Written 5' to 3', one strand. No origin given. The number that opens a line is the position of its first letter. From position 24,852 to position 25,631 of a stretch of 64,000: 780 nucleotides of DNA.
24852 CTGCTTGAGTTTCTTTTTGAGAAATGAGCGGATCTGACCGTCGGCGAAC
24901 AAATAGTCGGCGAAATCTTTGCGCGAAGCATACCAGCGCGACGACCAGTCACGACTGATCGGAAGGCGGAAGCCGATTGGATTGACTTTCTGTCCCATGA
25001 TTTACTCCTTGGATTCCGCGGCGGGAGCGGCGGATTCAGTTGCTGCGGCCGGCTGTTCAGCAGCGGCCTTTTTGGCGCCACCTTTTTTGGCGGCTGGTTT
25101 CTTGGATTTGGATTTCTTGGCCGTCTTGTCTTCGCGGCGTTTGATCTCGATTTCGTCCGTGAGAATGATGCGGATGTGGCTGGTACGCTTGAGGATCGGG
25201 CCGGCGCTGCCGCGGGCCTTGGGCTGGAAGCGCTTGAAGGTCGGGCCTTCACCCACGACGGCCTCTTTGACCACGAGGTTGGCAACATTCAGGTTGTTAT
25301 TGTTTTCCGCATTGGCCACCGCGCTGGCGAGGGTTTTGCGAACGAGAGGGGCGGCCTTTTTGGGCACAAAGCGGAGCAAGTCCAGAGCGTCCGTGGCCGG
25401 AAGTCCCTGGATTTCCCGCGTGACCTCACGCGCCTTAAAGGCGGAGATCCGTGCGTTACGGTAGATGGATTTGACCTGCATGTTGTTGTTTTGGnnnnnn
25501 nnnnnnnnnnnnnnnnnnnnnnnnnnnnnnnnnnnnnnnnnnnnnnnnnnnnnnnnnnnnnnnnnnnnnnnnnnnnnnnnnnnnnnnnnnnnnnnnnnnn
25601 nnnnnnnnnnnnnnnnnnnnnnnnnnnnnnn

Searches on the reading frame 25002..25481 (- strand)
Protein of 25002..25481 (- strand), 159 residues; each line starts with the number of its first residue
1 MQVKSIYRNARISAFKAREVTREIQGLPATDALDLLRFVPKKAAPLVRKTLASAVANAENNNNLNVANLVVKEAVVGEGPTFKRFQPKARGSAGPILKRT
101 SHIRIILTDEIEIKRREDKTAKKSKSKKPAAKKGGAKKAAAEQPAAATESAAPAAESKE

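Call 3: search_protein_families(library=pfam, proteins=[window:25002-25481:-], max_evalue=1)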
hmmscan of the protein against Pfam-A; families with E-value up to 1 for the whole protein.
window:25002-25481:- (159 aa): 1 family
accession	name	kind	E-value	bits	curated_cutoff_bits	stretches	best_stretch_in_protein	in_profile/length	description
PF00237.24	Ribosomal_L22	-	2.4e-37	127.7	28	1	8-108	4-104/104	Ribosomal protein L22p/L17e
